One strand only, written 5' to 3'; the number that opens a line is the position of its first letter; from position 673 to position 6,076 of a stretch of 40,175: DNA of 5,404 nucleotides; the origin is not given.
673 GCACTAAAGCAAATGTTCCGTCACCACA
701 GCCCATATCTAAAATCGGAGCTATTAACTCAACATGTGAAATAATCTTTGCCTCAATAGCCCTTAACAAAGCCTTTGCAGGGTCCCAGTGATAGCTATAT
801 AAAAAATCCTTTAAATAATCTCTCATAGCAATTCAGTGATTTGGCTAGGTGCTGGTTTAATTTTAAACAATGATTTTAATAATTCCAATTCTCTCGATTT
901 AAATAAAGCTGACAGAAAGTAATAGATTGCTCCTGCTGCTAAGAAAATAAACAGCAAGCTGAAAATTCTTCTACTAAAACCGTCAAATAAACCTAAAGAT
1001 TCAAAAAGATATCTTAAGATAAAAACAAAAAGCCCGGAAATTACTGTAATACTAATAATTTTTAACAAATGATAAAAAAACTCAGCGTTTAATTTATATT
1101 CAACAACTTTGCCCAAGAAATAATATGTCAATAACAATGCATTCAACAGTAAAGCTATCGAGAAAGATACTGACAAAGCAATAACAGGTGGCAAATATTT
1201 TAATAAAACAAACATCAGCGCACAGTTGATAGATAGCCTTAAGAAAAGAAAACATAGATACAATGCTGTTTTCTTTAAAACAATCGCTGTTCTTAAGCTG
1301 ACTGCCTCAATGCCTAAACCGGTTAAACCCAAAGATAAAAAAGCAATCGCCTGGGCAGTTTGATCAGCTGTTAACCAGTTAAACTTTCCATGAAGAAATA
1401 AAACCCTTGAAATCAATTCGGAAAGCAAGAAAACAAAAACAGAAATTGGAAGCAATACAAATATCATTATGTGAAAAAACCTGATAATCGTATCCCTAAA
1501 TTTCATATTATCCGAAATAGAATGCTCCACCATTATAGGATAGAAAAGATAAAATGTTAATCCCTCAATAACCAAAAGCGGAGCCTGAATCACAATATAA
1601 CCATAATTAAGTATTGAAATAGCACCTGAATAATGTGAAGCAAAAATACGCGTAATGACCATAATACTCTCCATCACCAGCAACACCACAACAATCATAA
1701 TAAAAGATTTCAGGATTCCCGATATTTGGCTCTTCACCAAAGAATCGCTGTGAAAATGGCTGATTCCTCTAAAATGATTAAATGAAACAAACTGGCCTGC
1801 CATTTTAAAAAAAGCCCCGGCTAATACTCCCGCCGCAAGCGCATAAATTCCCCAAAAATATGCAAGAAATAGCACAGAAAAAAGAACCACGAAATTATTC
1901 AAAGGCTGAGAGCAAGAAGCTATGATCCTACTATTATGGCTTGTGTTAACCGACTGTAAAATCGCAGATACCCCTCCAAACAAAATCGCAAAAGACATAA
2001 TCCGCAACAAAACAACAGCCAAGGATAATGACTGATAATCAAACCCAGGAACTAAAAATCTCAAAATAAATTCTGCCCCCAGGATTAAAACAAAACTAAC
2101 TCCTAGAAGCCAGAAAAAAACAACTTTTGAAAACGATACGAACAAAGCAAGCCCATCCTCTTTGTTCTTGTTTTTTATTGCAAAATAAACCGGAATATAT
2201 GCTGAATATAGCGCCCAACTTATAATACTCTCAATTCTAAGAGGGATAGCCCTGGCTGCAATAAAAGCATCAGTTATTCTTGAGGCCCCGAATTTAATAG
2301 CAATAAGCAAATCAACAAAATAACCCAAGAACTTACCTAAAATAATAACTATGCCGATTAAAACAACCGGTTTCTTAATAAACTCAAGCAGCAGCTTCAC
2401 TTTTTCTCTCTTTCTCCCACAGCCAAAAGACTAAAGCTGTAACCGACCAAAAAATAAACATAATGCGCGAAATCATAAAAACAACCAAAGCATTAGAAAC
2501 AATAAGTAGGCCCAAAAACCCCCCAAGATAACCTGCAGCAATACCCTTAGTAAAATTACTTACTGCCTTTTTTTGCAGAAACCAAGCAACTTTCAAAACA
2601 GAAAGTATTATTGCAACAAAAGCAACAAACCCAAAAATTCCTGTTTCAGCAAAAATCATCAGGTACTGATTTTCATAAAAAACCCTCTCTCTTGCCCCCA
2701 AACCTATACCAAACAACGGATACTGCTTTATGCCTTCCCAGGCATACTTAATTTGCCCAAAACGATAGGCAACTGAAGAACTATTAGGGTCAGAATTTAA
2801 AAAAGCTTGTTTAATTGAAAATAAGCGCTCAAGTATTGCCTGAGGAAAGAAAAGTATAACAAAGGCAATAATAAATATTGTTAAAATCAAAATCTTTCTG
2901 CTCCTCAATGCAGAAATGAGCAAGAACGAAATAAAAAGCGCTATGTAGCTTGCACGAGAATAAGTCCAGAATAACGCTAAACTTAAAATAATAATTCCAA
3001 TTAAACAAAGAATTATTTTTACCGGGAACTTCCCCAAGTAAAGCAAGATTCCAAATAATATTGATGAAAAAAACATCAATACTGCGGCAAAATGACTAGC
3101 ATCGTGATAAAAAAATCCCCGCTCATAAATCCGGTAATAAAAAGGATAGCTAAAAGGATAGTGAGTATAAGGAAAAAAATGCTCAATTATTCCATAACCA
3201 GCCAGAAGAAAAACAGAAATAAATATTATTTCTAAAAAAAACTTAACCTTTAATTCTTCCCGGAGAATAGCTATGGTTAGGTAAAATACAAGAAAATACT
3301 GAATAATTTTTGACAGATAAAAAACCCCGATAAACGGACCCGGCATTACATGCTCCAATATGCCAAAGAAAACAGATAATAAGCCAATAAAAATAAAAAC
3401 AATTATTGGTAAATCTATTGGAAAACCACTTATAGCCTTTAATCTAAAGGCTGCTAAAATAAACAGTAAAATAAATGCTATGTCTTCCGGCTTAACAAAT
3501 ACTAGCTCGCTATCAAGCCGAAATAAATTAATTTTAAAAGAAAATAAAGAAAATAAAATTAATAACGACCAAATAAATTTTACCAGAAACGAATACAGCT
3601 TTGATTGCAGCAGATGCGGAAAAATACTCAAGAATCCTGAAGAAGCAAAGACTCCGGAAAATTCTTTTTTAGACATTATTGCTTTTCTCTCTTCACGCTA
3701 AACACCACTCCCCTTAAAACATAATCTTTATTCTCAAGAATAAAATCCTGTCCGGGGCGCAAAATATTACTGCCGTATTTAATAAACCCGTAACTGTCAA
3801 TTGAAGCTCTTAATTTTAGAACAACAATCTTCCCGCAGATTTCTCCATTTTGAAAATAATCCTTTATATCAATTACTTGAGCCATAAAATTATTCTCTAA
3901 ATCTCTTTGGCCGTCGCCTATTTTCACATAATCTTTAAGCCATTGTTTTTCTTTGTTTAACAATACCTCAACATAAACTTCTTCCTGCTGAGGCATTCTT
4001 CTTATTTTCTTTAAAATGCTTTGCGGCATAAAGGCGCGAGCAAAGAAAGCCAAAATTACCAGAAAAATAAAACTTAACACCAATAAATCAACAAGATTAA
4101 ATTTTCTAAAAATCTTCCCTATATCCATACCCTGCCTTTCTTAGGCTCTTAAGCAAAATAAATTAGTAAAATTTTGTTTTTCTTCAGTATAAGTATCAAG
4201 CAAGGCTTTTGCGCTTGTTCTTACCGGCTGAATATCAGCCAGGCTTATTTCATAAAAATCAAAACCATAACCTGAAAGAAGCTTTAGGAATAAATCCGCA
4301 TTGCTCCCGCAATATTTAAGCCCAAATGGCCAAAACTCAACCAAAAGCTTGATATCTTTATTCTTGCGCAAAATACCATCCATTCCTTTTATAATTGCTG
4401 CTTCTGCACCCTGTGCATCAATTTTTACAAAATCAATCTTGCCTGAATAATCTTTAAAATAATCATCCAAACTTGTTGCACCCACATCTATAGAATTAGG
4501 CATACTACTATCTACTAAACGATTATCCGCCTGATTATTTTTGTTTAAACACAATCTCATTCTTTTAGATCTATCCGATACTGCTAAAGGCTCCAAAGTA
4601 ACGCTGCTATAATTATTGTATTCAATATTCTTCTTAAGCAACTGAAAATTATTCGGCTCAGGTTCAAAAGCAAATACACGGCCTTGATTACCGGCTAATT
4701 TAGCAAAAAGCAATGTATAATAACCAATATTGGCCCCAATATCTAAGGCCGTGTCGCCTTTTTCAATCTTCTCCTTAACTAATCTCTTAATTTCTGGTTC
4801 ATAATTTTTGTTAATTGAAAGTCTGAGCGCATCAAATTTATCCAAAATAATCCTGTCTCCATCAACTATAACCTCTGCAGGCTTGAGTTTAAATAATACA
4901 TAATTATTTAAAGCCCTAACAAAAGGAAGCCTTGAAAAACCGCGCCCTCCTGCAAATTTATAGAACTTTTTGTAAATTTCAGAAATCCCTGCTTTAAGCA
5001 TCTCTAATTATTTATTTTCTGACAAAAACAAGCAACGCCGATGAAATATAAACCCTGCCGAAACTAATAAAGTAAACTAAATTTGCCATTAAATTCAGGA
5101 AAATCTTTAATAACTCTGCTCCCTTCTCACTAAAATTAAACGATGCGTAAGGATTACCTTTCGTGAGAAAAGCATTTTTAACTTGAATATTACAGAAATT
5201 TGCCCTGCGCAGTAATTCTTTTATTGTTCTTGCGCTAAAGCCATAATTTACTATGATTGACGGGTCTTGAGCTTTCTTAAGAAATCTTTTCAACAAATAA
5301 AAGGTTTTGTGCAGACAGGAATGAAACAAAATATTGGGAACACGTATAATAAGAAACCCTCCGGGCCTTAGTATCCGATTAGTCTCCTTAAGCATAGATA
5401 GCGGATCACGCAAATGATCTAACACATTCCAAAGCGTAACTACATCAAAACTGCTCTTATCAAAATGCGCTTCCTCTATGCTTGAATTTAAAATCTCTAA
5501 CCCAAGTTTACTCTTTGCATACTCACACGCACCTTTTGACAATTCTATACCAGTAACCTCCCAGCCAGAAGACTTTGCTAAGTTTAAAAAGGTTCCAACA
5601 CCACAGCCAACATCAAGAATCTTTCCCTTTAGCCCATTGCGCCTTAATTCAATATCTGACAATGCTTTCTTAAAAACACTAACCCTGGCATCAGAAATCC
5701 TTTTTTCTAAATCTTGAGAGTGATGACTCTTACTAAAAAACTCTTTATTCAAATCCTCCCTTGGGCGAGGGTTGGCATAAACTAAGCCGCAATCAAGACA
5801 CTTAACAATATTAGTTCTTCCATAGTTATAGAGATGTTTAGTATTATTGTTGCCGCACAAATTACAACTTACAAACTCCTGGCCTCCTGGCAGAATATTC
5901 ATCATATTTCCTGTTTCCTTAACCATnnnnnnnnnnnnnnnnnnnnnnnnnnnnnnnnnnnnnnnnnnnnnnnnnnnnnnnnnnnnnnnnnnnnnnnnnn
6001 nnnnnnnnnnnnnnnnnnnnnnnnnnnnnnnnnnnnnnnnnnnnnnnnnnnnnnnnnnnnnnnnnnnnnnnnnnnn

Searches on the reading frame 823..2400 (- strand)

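Call 7: search_protein_families(library=pfam, proteins=[window:823-2400:-], max_evalue=0.001)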
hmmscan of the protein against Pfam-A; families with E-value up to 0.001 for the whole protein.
window:823-2400:- (525 aa): 1 family
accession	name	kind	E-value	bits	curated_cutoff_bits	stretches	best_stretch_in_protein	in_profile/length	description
PF03023.19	MurJ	-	8.9e-41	140.4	27.4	1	33-466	1-436/451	Lipid II flippase MurJ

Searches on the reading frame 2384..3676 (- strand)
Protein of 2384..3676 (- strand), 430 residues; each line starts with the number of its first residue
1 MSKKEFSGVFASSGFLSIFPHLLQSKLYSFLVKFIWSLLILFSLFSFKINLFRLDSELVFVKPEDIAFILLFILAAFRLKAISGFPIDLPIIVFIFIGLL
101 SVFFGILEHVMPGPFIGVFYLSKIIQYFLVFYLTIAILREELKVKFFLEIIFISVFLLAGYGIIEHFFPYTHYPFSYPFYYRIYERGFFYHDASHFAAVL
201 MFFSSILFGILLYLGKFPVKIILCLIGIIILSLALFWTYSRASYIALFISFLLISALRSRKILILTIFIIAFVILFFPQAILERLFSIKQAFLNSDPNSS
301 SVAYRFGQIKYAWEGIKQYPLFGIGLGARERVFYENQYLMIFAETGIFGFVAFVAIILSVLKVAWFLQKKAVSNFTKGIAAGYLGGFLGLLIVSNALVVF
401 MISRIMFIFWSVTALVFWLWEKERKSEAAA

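Call 7: search_protein_families(library=pfam, proteins=[window:2384-3676:-], max_evalue=0.001)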
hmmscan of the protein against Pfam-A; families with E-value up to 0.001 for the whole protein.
window:2384-3676:- (430 aa): 1 family
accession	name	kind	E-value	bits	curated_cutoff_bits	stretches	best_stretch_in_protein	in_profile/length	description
PF04932.20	Wzy_C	-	6.1e-18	65.5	31.7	1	227-354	2-149/149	O-Antigen ligase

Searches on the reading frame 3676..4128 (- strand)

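Call 7: search_protein_families(library=pfam, proteins=[window:3676-4128:-], max_evalue=0.001)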
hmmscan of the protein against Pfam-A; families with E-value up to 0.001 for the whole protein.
window:3676-4128:- (150 aa): 1 family
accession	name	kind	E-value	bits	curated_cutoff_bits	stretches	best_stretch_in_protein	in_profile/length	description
PF14221.11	DUF4330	-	1.9e-13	51.3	27.6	1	4-145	8-166/167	Domain of unknown function (DUF4330)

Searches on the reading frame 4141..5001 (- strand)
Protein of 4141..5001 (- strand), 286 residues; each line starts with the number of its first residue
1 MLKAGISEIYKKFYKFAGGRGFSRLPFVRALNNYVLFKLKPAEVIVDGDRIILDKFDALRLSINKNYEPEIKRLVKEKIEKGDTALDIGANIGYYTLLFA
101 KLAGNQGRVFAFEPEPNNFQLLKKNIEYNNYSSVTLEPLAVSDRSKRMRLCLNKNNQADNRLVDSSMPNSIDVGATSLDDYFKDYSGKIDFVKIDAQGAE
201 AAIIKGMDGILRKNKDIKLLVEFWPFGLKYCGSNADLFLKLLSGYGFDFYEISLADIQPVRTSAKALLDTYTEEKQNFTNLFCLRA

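Call 7: search_protein_families(library=pfam, proteins=[window:4141-5001:-], max_evalue=0.001)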
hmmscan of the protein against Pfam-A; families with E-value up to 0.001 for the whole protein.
window:4141-5001:- (286 aa): 4 families
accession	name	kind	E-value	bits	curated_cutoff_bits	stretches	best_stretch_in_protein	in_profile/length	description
PF05050.19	Methyltransf_21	-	2e-20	74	22.7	1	87-247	1-171/173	Methyltransferase FkbM domain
PF02475.24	TRM5-TYW2_MTfase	-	9.7e-08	32.6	28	1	69-134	25-88/164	TRM5/TYW2 methyltransferase domain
PF01135.25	PCMT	-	0.00011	22.4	20.3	1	76-136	70-128/210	Protein-L-isoaspartate(D-aspartate) O-methyltransferase (PCMT)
PF05575.17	V_cholerae_RfbT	-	0.00066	19.5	27.9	0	64-131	62-128/286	Vibrio cholerae RfbT protein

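Call 85: find_encoding_contigs(protein=window:4141-5001:-, flank=4000, max_places=2)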
Protein window:4141-5001:- (286 aa): 1 contig read that carries it; 1 place shown.
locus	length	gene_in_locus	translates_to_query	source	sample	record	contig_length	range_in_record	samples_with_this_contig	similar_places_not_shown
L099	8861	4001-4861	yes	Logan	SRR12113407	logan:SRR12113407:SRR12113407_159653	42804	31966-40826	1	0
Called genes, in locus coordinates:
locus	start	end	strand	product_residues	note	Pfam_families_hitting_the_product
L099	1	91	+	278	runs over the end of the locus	PF05219:DREV (weak), PF08003:Methyltransf_9 (weak), PF13489:Methyltransf_23, PF08241:Methyltransf_11, PF08242:Methyltransf_12, PF13649:Methyltransf_25, PF13847:Methyltransf_31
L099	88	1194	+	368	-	PF13439:Glyco_transf_4, PF13579:Glyco_trans_4_4 (weak), PF00534:Glycos_transf_1, PF13692:Glyco_trans_1_4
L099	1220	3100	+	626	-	PF13522:GATase_6, PF13537:GATase_7, PF00733:Asn_synthase, PF06508:QueC (faint)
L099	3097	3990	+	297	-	PF01209:Ubie_methyltran, PF13489:Methyltransf_23, PF05219:DREV (faint), PF07021:MetW, PF13847:Methyltransf_31, PF08241:Methyltransf_11, PF08242:Methyltransf_12, PF13649:Methyltransf_25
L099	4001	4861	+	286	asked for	PF02475:TRM5-TYW2_MTfase, PF05050:Methyltransf_21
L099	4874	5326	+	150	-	PF14221:DUF4330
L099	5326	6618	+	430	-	PF04932:Wzy_C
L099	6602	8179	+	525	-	PF03023:MurJ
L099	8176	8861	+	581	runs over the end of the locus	PF13489:Methyltransf_23 (weak), PF13847:Methyltransf_31 (weak), PF08241:Methyltransf_11, PF13649:Methyltransf_25, PF13712:Glyco_tranf_2_5 (faint), PF00535:Glycos_transf_2 (weak), PF13641:Glyco_tranf_2_3 (weak)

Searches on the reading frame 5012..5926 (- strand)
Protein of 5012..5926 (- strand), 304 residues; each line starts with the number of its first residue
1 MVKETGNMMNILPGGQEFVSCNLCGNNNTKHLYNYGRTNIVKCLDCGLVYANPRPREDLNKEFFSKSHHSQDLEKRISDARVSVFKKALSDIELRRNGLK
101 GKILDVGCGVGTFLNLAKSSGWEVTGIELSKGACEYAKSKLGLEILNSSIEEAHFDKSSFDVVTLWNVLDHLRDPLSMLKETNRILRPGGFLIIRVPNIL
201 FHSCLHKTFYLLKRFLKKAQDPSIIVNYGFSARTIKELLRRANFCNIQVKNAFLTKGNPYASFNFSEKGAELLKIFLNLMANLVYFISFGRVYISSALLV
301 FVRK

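Call 7: search_protein_families(library=pfam, proteins=[window:5012-5926:-], max_evalue=0.001)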
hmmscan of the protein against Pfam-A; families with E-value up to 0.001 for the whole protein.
window:5012-5926:- (304 aa): 10 families
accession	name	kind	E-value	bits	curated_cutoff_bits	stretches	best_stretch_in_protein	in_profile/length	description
PF13489.12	Methyltransf_23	-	1.2e-22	80.8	27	1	97-248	20-163/164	Methyltransferase domain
PF08241.18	Methyltransf_11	-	4.1e-21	75.8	21.2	1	104-194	1-95/95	Methyltransferase domain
PF13649.12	Methyltransf_25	-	7.1e-18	65.5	27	1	103-190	1-97/97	Methyltransferase domain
PF08242.18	Methyltransf_12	-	8.9e-17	62.1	30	1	104-192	1-98/98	Methyltransferase domain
PF13847.12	Methyltransf_31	-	1.2e-13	51.4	27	1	102-201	6-114/145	Methyltransferase domain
PF07021.18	MetW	-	1.2e-10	41.8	21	1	101-204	15-117/193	Methionine biosynthesis protein MetW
PF01209.24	Ubie_methyltran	-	5.8e-08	32.8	20.1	1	78-194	28-151/233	ubiE/COQ5 methyltransferase family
PF05219.18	DREV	-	2.1e-05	24.2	26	1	100-260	95-250/265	DREV methyltransferase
PF08003.17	Methyltransf_9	-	9.7e-05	21.9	23.8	1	99-249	114-265/315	Protein of unknown function (DUF1698)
PF02353.26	CMAS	-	0.00031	20.6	27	1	75-196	41-166/273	Mycolic acid cyclopropane synthetase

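Call 84: find_encoding_contigs(protein=window:5012-5926:-, flank=3500, max_places=2)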
Protein window:5012-5926:- (304 aa): no gene with exactly this product is on record in the collection.
